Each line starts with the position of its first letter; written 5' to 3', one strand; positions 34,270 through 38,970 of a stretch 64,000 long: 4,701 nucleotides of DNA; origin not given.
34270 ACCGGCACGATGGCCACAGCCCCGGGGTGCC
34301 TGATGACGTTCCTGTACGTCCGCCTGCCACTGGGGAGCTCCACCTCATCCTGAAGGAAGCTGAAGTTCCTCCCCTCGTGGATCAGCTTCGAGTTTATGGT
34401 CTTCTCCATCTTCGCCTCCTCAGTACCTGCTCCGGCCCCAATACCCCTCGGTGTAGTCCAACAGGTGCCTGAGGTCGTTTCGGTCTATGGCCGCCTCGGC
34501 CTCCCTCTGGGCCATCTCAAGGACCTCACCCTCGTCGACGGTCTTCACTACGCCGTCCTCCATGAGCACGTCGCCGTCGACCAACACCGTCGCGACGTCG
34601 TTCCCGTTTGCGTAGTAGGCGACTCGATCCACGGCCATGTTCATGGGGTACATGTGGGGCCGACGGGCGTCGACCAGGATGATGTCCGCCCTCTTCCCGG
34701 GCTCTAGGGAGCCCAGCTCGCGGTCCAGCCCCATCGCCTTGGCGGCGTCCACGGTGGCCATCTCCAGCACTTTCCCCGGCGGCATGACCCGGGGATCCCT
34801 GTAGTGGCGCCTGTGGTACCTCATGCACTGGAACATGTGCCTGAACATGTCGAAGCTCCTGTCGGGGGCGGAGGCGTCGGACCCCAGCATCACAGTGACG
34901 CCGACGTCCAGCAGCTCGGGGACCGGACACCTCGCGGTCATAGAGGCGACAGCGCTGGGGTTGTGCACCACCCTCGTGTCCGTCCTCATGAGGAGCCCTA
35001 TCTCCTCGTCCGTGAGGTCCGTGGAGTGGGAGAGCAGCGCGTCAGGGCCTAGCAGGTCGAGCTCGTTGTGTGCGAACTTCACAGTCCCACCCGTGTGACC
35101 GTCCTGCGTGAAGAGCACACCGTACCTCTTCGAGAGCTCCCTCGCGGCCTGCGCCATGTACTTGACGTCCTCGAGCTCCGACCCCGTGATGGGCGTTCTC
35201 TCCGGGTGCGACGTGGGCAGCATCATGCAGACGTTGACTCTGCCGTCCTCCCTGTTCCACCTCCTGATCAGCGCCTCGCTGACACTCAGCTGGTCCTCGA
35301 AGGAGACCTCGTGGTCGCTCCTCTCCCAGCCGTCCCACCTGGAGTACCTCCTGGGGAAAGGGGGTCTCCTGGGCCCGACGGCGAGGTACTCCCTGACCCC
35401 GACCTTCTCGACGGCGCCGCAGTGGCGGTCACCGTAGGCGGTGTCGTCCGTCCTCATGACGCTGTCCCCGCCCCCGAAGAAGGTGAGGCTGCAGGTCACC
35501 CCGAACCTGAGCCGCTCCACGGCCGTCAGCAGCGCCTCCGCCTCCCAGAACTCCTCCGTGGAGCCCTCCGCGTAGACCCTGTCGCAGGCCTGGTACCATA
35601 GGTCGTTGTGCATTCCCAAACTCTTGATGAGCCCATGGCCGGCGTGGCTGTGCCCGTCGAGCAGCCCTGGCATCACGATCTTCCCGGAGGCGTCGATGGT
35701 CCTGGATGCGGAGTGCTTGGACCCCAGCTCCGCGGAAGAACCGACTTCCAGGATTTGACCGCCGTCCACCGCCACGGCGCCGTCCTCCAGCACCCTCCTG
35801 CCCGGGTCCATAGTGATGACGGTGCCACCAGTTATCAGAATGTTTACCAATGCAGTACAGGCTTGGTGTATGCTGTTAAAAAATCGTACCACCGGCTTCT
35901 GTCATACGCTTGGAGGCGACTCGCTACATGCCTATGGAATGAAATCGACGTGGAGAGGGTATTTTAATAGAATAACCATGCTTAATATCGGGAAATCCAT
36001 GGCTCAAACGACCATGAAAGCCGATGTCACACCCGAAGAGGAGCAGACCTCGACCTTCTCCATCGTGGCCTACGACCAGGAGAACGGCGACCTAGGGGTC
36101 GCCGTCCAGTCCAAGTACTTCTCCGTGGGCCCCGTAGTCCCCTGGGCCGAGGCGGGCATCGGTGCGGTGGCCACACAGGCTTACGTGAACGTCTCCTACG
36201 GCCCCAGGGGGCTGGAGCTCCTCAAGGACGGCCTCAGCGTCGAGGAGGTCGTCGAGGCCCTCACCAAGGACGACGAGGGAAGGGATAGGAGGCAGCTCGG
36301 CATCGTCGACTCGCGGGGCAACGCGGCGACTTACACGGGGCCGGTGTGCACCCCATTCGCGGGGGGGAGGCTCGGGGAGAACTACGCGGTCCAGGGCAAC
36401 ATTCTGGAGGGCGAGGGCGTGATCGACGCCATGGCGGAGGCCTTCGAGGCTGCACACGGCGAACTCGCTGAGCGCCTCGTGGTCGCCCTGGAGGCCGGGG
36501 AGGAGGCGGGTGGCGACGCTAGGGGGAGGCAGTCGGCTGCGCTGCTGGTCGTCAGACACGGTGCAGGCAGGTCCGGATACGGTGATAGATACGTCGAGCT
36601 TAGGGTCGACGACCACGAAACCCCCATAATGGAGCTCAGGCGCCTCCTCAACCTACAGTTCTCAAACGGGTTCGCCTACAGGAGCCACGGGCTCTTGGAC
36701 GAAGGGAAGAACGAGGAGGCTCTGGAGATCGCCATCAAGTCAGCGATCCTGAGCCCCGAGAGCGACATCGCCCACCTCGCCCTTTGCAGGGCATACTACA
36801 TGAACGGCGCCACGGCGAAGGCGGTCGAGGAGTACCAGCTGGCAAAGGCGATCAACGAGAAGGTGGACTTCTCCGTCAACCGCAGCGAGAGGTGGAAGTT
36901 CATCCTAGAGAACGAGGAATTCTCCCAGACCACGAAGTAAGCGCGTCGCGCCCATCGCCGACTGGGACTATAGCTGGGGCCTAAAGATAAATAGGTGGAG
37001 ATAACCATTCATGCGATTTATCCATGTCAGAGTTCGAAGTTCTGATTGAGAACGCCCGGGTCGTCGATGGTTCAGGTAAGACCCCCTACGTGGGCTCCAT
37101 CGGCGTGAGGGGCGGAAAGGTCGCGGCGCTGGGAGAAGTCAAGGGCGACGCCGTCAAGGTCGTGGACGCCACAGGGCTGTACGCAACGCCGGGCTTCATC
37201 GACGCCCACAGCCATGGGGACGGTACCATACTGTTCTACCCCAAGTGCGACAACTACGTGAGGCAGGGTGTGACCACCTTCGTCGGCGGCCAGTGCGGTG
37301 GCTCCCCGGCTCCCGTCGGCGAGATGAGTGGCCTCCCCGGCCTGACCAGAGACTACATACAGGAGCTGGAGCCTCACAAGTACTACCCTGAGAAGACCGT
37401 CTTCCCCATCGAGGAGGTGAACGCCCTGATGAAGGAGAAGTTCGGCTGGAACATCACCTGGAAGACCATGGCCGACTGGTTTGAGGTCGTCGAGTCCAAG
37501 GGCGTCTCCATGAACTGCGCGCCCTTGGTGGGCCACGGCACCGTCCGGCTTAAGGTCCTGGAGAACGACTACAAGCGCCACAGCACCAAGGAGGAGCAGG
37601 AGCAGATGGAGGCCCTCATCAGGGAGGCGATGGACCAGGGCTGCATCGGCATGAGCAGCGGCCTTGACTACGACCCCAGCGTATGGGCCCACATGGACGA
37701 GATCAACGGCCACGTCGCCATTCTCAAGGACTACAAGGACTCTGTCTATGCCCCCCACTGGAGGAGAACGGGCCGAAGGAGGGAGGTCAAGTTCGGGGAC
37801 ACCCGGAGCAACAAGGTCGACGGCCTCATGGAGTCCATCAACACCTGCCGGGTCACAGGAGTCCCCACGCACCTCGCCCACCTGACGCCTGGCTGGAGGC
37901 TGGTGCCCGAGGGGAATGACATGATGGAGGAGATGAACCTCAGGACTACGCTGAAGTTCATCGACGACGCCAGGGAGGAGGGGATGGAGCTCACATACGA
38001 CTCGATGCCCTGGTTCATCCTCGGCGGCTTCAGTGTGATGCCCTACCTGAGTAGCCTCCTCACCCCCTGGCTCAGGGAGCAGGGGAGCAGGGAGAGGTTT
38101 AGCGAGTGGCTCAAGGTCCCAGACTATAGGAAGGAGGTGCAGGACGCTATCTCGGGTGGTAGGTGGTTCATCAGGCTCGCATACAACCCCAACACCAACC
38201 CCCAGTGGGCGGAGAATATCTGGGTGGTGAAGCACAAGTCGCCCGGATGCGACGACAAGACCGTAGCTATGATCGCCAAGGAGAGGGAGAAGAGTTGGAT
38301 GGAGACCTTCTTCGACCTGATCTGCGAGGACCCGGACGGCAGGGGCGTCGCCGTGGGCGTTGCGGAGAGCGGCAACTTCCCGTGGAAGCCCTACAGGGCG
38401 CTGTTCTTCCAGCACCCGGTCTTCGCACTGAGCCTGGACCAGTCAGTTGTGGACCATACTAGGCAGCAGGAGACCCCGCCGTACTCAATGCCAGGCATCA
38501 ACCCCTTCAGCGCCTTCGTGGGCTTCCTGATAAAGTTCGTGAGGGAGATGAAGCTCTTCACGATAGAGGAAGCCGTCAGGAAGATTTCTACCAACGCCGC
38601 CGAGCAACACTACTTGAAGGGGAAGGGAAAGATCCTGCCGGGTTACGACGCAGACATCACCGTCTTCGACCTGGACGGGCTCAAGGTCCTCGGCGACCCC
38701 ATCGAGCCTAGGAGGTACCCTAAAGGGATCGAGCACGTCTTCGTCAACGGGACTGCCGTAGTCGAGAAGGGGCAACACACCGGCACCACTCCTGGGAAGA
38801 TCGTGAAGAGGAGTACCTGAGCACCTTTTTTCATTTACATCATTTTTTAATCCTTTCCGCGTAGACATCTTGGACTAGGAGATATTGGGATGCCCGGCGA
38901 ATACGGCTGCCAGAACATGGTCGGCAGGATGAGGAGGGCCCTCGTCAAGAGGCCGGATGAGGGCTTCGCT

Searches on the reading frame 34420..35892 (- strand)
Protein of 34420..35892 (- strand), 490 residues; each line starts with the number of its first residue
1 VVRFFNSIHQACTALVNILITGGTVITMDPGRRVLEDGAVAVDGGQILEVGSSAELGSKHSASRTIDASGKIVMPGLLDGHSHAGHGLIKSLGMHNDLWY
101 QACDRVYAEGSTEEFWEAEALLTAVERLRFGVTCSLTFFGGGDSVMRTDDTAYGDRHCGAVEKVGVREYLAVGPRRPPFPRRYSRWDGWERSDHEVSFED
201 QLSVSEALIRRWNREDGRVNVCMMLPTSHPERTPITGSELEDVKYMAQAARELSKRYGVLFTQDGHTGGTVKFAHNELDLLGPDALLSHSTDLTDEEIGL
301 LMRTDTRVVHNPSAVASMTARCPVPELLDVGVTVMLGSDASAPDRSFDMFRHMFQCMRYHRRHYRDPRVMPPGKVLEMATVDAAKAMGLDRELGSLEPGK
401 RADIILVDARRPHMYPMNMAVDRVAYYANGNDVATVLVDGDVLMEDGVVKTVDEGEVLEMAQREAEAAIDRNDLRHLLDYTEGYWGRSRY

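Call 41: search_protein_families(library=pfam, proteins=[window:34420-35892:-], max_evalue=0.00001)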
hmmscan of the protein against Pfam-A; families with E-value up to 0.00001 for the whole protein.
window:34420-35892:- (490 aa): 2 families
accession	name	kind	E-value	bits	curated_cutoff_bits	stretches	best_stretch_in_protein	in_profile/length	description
PF01979.26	Amidohydro_1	-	1.2e-29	104.1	25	1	72-442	1-344/345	Amidohydrolase family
PF07969.17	Amidohydro_3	-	5.1e-21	76.1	29.7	1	311-442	350-470/472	Amidohydrolase family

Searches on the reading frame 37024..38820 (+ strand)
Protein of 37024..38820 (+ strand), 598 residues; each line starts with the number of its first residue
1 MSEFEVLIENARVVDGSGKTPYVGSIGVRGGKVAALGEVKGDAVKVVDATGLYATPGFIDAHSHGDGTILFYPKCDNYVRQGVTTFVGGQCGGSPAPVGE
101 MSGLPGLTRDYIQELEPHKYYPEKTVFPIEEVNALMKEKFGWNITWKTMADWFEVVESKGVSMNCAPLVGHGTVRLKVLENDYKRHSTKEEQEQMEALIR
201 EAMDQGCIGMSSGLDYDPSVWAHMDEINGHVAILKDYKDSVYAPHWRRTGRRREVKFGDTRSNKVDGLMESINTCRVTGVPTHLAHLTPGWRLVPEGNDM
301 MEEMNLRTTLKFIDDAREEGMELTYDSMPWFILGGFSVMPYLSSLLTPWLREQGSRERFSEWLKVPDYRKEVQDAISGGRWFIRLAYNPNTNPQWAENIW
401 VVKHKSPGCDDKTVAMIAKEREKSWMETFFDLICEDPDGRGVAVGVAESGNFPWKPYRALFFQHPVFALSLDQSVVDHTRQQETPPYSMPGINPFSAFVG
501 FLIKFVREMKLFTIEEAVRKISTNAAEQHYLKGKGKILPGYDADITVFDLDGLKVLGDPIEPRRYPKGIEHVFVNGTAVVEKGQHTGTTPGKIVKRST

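Call 17: search_protein_families(library=ncbifam, proteins=[window:37024-38820:+], max_evalue=0.00001)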
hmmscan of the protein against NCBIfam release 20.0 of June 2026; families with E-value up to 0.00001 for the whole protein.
window:37024-38820:+ (598 aa): 29 families (the best 25 are shown)
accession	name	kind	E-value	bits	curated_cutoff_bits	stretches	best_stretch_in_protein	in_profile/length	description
NF006560.0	PRK09061.1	subfamily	2.2e-44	151.6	340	2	497-597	408-514/517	amidohydrolase family protein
NF006689.0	PRK09237.1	equivalog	2.5e-16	59.2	371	1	3-89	2-92/383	amidohydrolase/deacetylase family metallohydrolase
NF006559.0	PRK09060.1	equivalog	9e-15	53.9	482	1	3-64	4-64/444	dihydroorotase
NF009941.0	PRK13404.1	subfamily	1.7e-14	53.4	647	1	2-89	2-88/478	dihydropyrimidinase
TIGR03178.1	allantoinase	equivalog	5.3e-13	48.6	357.85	0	5-64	1-59/441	allantoinase AllB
TIGR03583.1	EF_0837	hypoth_equivalog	1.1e-12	47.8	432.15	1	5-92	2-89/365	amidohydrolase/deacetylase family metallohydrolase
NF005960.0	PRK08044.1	equivalog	4.3e-12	45.5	688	1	4-64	3-61/453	allantoinase AllB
NF004839.0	PRK06189.1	equivalog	7.2e-12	44.7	631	1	4-64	3-62/451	allantoinase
TIGR02033.1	D-hydantoinase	equivalog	7.8e-12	44.9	393.25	1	6-89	1-84/454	dihydropyrimidinase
TIGR00857.1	pyrC_multi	subfamily_domain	4.6e-11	42.3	279.05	0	486-552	306-371/412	dihydroorotase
TIGR01178.1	ade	equivalog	4.5e-10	38.6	472.5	1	6-86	2-81/552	adenine deaminase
NF002668.0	PRK02382.1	equivalog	1.9e-09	36.7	452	0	488-553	314-375/436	dihydroorotase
NF005751.0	PRK07575.1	equivalog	1.9e-09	36.5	529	0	485-553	319-383/440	dihydroorotase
NF006688.0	PRK09236.1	equivalog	3.5e-09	36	535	0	505-593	342-439/444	dihydroorotase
TIGR03121.1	one_C_dehyd_A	equivalog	3.6e-09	35.4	392.75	0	6-68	2-65/556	formylmethanofuran dehydrogenase subunit A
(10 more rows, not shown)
